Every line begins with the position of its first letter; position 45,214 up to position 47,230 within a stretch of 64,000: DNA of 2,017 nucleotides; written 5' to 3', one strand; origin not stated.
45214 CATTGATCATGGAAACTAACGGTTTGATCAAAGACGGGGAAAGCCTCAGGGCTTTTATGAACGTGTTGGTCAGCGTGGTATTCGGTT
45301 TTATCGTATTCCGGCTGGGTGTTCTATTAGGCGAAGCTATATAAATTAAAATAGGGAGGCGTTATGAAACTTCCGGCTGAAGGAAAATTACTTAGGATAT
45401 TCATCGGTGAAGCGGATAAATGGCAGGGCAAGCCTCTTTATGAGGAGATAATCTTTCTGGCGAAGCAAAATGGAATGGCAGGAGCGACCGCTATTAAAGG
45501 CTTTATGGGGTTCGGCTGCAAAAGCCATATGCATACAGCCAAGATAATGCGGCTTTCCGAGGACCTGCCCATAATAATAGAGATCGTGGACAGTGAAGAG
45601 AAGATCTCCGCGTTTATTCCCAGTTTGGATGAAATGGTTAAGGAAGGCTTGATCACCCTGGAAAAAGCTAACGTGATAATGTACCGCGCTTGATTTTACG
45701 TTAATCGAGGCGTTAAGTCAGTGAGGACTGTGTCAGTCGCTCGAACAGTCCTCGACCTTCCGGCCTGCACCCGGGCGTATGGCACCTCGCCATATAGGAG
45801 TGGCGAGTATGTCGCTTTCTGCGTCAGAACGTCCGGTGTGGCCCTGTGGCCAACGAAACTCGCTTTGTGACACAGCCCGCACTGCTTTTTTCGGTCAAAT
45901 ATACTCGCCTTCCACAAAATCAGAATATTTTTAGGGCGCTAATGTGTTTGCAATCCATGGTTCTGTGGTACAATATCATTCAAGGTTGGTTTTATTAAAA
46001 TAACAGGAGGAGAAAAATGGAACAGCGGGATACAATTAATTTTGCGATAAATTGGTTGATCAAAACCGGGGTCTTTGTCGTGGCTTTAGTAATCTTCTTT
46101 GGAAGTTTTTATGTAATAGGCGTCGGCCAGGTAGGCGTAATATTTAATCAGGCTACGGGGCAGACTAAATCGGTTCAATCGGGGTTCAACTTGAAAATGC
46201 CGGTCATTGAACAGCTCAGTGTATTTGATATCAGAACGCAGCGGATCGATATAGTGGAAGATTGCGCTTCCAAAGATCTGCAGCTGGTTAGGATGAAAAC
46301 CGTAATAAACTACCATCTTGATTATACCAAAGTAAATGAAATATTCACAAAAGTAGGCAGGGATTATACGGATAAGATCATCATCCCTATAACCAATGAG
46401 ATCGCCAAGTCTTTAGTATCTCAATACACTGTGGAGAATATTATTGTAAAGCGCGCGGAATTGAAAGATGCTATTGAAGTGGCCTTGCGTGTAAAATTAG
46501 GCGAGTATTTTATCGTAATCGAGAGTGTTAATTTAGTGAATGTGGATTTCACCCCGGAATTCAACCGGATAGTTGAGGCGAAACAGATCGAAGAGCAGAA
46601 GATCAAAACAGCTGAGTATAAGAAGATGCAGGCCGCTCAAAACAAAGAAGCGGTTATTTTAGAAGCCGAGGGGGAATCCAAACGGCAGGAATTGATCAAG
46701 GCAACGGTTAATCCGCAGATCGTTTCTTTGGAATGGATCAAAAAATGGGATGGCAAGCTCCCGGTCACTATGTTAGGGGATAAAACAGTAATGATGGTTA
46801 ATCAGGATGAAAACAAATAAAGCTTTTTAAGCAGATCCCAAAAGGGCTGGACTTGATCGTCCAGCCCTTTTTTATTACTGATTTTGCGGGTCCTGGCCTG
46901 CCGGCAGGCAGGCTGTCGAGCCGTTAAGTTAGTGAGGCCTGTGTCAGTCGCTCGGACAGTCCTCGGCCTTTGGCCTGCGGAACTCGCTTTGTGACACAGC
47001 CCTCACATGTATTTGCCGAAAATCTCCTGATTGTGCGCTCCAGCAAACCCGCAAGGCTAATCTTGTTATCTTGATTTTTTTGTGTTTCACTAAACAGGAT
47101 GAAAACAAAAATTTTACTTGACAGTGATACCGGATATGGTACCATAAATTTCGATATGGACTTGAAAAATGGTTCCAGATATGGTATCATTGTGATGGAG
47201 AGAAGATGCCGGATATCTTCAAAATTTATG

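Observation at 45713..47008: Repeat family B (MITE-like, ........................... ends): two direct copies bracket the SPFH gene and a third inverted copy splits hisB-hisH; the long copy has a nested family A insert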

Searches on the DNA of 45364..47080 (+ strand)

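Call 22: search_rna_families(source=window, start=45650, end=47080, threshold=evalue, max_evalue=10, show_alignments=3)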
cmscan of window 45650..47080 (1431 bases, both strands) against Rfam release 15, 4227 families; matches with E-value up to 10: 10.
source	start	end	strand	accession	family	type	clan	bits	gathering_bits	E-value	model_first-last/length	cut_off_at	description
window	46757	46872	+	RF02728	HrrF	Gene; sRNA;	-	32.2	77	0.0022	1-116/116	no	Haemophilus regulatory RNA responsive to iron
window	46790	46873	+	RF02865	ncS01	Gene; sRNA;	-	23.3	58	0.19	1-110/110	no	Burkholderia sRNA 1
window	46875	46968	+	RF00434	BTE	Cis-reg;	-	18.5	45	0.54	1-99/99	no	Luteovirus cap-independent translation element (BTE)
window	46749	46879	+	RF00558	L20_leader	Cis-reg; leader;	-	18.5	58.7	1.2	1-127/127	no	Ribosomal protein L20 leader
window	46840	46870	+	RF02503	Atu_C9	Gene; sRNA;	-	18.3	40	0.029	162-192/192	no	Rhizobiales sRNA Atu_C9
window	46781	46877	+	RF02551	DapZ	Cis-reg;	-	18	56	3.8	1-78/78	no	ABC transporter regulator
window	46917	46971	-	RF01951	SOX2OT_exon1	Gene; lncRNA;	-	14.1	65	2.1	180-230/230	no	SOX2 overlapping transcript exon 1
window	46840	46871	+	RF00084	CsrC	Gene; sRNA;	CL00106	12.3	61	0.58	211-242/255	no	CsrC RNA family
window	46836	46901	-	RF01121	sR38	Gene; snRNA; snoRNA; CD-box;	-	12.1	50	7.5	1-59/59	no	Small nucleolar RNA sR38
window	46038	46150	-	RF02111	IS009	Gene;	-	11.2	117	8.9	1-199/199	no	IS009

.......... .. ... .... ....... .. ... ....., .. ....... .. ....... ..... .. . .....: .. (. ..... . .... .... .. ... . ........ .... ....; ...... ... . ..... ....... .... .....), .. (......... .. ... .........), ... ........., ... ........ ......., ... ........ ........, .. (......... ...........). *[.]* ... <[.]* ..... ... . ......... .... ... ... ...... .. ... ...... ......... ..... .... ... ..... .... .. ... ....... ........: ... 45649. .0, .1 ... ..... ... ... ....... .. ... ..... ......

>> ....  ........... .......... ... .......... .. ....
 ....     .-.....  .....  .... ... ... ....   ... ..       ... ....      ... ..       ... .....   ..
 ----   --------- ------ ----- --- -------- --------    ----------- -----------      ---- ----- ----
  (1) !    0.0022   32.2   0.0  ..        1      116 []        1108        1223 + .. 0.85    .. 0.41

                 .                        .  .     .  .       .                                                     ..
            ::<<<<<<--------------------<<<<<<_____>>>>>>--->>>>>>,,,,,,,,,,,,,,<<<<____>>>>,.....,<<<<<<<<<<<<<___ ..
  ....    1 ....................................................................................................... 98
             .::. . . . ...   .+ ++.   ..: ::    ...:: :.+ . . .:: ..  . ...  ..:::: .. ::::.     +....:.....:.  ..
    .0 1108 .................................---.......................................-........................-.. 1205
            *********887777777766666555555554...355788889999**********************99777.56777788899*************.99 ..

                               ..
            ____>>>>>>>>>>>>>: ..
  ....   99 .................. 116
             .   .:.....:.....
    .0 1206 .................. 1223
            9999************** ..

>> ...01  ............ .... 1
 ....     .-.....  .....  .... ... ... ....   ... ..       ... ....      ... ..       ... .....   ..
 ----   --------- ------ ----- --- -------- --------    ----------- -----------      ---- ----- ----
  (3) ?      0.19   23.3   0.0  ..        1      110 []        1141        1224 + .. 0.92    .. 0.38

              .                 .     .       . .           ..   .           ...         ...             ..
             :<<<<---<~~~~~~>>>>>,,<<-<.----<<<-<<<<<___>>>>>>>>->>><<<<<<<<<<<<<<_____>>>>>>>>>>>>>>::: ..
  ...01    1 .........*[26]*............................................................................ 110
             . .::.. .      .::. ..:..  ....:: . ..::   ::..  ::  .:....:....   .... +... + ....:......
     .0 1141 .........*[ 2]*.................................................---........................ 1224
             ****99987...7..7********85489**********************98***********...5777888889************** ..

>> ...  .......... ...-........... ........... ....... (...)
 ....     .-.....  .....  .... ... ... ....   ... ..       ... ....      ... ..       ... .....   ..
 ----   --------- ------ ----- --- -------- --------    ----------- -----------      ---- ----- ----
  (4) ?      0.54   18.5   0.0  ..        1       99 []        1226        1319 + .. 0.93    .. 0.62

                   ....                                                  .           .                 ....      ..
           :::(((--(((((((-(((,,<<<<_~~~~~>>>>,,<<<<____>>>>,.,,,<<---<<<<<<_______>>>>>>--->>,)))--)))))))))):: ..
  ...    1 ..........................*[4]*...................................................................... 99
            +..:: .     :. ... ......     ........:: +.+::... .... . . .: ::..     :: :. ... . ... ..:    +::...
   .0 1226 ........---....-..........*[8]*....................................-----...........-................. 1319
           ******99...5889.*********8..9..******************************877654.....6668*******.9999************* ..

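Call 26: build_rna_model(alignment_id=A2, structure=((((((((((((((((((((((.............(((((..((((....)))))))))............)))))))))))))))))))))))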
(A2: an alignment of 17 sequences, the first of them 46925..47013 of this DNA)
Model R1 built from alignment A2 (17 sequences, 93 columns); structure: as given.
model positions 89; base pairs 31; branch points 0; effective number of sequences 1.46; information 0.641 bits per position. Calibrated on 0.2 Mb of random sequence (short: E-values are rough).
structure used (alignment columns):
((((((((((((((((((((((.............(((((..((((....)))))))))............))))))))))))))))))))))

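Call 27: search_with_rna_model(model_id=R1, sources=[window, L001, L002, L003, L004, L005, L006, L007, L008, L009, L010, L011, L012, L013, L014, L015, L016, L017], max_evalue=1, make_alignment=true)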
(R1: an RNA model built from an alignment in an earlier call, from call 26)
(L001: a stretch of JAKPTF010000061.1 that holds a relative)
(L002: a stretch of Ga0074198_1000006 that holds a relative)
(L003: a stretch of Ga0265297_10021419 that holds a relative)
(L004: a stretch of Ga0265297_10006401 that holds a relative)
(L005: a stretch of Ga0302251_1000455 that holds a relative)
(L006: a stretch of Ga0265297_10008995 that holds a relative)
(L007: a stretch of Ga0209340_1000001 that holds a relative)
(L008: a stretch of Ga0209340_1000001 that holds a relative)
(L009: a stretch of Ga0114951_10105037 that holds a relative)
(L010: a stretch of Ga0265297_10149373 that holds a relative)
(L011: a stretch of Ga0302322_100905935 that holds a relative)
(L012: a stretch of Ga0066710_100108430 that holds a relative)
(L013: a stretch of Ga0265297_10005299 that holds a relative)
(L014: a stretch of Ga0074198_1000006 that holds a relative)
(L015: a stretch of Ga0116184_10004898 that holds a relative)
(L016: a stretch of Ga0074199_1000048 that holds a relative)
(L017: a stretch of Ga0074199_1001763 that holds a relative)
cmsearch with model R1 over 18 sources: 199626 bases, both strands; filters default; matches with E-value up to 1: 40.
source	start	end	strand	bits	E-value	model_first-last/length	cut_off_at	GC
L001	5038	5126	-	106.9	2e-22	1-89/89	no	0.66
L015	4392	4480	+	106.9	2e-22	1-89/89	no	0.66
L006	10377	10465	-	105.6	4.1e-22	1-89/89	no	0.64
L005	5203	5291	-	103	1.6e-21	1-89/89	no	0.62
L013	4088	4175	-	101.3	4.2e-21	1-89/89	no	0.53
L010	693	780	-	98.7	1.7e-20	1-89/89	no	0.61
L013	4699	4788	-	95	1.3e-19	1-89/89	no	0.5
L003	698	788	+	93.6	2.8e-19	1-89/89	no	0.57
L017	3399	3487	-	89.3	2.8e-18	1-89/89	no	0.58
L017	4431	4519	-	87.5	7.3e-18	1-89/89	no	0.58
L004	13697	13784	+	87.4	7.8e-18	1-89/89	no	0.56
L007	11019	11108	+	85.9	1.7e-17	1-89/89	no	0.58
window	46925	47013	+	85.5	2.2e-17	1-89/89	no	0.55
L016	484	572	-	83.6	6.1e-17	1-89/89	no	0.57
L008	5206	5337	+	79.8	4.8e-16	1-89/89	no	0.61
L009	480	618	+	72.2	3e-14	1-89/89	no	0.44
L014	53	137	+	71.5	4.5e-14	1-89/89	no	0.62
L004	13915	13998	+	68.9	1.8e-13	1-89/89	no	0.55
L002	7313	7448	+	65.4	1.2e-12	1-89/89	no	0.62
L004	13804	13891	+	65.1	1.4e-12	1-89/89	no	0.56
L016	1315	1445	+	64.8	1.7e-12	1-89/89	no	0.63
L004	14018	14105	+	64.5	2e-12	1-89/89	no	0.53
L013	4088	4175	+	42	4e-07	1-89/89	no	0.53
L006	10377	10465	+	38.3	3e-06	1-89/89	no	0.64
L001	5038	5126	+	38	3.4e-06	1-89/89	no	0.66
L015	4392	4480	-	38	3.4e-06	1-89/89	no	0.66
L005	5203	5291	+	37.6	4.1e-06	1-89/89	no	0.62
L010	693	780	+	34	3.1e-05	1-89/89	no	0.61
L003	698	788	-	31.7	0.0001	1-89/89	no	0.57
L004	13697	13784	-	30.5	0.0002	1-89/89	no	0.56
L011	1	41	+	30.3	0.00022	49-89/89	5'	0.56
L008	5206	5337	-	24.3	0.0059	1-89/89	no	0.61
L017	3399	3487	+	23.3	0.01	1-89/89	no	0.58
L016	484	572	+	22.1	0.019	1-89/89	no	0.57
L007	11019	11108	-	21.8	0.023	1-89/89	no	0.58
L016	1315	1445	-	15.2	0.79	1-89/89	no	0.63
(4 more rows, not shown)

Alignment A3: 40 matches aligned to the model, 188 columns, each read 5' to 3' on its own strand. Consensus structure (alignment columns), stored with it:
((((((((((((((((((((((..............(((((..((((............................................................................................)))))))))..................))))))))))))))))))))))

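Call 35: search_with_rna_model(model_id=R1, sources=[L022, L023, L024, L025, L026, L027, L028, L029, L030, L031, L032, L033, L034, L035, L036, L037, L038, L039, L040, L041, L042, L043, L044, L045, L046, L047, L048, L049, L050, L051, L052, L053, L054, L055, L056, L057, L018, L019, L020, L021], max_evalue=0.1)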
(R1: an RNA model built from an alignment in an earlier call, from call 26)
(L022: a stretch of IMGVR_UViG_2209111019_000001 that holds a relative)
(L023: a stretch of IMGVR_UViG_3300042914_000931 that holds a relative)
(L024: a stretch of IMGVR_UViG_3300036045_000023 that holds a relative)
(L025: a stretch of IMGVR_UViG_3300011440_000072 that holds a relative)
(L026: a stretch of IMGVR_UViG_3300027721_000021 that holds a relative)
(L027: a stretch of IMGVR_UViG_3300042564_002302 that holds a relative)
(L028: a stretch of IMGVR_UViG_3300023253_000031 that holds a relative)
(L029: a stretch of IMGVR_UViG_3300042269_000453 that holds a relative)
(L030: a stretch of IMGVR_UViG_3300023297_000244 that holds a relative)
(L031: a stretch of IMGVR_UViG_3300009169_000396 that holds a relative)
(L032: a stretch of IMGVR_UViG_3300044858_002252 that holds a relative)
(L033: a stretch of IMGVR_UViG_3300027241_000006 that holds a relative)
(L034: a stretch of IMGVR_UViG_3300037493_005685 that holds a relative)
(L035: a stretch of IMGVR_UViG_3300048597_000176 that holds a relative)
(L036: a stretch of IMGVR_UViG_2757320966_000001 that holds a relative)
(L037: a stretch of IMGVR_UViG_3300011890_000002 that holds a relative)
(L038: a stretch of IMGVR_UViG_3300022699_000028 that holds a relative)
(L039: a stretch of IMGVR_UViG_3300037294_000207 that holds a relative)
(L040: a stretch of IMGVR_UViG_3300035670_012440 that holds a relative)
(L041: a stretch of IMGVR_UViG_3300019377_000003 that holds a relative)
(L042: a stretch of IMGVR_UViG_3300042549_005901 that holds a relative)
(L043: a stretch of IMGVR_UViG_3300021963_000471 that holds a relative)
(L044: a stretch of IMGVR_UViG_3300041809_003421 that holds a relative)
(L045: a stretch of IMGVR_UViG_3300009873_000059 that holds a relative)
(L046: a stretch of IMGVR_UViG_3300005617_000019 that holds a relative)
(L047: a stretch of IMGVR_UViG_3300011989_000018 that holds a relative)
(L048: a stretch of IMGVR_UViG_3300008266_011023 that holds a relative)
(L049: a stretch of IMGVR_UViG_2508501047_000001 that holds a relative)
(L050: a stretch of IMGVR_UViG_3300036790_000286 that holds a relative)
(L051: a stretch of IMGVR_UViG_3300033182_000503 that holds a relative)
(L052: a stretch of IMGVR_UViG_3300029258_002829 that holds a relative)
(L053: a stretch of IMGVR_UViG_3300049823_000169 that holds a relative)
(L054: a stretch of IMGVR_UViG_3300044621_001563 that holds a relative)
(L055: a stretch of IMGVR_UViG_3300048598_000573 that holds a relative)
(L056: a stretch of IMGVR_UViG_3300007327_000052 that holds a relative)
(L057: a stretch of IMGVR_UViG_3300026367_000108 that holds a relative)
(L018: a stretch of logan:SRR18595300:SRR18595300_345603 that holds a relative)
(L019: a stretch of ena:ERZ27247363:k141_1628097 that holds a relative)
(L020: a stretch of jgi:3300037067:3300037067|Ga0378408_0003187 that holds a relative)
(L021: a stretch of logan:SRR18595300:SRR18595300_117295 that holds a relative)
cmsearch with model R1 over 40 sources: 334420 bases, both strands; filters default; matches with E-value up to 0.1: 4.
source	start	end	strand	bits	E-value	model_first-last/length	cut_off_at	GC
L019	3629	3760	-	69.2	2.6e-13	1-89/89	no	0.61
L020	3629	3760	-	69.2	2.6e-13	1-89/89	no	0.61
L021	753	884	-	69.2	2.6e-13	1-89/89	no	0.61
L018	1624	1656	+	20.6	0.07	1-33/89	3'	0.52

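Call 41: search_with_rna_model(model_id=R1, sources=[L058, L059, L060, L061, L062, L063, L064, L065], max_evalue=1)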
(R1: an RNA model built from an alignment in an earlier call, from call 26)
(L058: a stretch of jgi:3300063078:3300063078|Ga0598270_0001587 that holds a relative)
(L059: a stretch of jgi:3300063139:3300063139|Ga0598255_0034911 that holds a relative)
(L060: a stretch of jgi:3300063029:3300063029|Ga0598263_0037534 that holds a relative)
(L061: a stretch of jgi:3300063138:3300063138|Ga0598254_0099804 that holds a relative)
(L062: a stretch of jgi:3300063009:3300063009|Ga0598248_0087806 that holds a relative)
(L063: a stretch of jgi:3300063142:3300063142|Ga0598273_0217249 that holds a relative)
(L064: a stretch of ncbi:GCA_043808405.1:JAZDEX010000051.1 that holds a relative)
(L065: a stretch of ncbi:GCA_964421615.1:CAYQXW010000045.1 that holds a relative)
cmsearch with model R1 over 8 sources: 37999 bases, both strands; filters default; matches with E-value up to 1: 0.
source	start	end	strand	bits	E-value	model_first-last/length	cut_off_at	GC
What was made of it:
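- SPFH orthologues elsewhere lack B (call 41).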

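Call 47: search_with_rna_model(model_id=R1, sources=[L066, L067, L068, L069, L070, L071], max_evalue=1)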
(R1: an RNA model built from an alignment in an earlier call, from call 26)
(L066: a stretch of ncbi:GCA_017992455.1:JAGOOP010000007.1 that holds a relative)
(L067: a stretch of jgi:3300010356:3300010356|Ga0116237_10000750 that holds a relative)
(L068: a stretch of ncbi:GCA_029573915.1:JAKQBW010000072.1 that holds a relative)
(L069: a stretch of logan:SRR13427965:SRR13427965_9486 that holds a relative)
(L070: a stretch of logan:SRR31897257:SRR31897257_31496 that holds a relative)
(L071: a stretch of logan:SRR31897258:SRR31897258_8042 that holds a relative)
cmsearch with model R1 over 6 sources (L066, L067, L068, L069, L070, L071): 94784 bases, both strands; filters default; matches with E-value up to 1: 0.
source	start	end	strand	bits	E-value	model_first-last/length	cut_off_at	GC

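Call 53: search_with_rna_model(model_id=R1, sources=[L072, L073, L074, L075, L076], max_evalue=1)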
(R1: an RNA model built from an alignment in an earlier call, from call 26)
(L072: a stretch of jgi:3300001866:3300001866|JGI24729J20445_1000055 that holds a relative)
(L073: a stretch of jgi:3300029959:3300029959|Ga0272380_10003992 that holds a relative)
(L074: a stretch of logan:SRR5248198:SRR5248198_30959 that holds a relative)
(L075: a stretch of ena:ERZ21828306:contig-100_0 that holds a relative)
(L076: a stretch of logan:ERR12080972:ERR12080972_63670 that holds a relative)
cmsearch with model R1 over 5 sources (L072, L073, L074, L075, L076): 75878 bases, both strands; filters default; matches with E-value up to 1: 3.
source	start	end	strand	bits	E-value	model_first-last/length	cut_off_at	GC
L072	4899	4961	+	14.3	0.51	1-89/89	no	0.52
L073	4899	4961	+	14.3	0.51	1-89/89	no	0.52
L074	2075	2137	+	14.3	0.51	1-89/89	no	0.52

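Call 71: search_rna_families(source=L072, start=10800, end=11300, threshold=evalue, max_evalue=1)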
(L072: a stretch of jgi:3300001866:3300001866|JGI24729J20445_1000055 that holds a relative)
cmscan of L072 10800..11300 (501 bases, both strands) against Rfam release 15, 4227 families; matches with E-value up to 1: 0.
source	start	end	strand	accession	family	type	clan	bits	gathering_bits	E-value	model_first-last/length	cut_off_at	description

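Call 77: search_dna_similar(query=window:46916-47010:+, collection=plasmids, mode=distant, max_evalue=0.01, max_rows=10)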
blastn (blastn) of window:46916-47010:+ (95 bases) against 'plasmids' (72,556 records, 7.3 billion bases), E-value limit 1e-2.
No match.

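Call 85: search_with_rna_model(model_id=R1, source=window, filters=off, max_evalue=5)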
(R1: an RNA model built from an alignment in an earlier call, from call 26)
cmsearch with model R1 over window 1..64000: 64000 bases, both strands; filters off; matches with E-value up to 5: 10.
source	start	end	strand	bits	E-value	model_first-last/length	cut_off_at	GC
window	46925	47013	+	85.5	7.2e-18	1-89/89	no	0.55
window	32831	32934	-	44.5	3.2e-08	15-75/89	no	0.62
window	45805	45889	+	21.5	0.0087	1-89/89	no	0.56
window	45714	45797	+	17.1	0.091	1-89/89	no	0.6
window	26578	26602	-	15.2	0.26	36-60/89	no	0.72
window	40299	40361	+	13.7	0.58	1-89/89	no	0.46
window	46925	47013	-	13.6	0.62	1-89/89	no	0.55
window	41877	41943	-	13.3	0.71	1-89/89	no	0.42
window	57335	57407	-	12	1.5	1-89/89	no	0.41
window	13007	13091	+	11.4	2.1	1-89/89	no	0.49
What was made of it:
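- Checked: A covariance model run with filters off finds no fourth copy in the 64 kb (call 85).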

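Call 90: search_dna_similar(query=window:45705-45891:+, collection=ecoli_genomes, mode=distant, max_evalue=0.01, max_rows=5)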
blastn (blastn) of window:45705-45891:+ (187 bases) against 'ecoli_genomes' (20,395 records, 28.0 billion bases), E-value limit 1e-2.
No match.
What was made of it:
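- On ERIC: blastn of B1 finds no match in 5,426 complete E. coli genomes, which carry ERIC copies (call 90).
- Closest known: ERIC. Different: There is no sequence similarity; no match was found in 5,426 E. coli genomes (call 90).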

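Call 91: search_dna_similar(query=window:45705-45891:+, collection=phages, mode=distant, max_evalue=0.01, max_rows=5)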
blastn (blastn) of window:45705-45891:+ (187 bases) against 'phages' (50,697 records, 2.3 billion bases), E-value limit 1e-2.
No match.
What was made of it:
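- Tried and rejected: None were found (calls 77, 90, 91).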
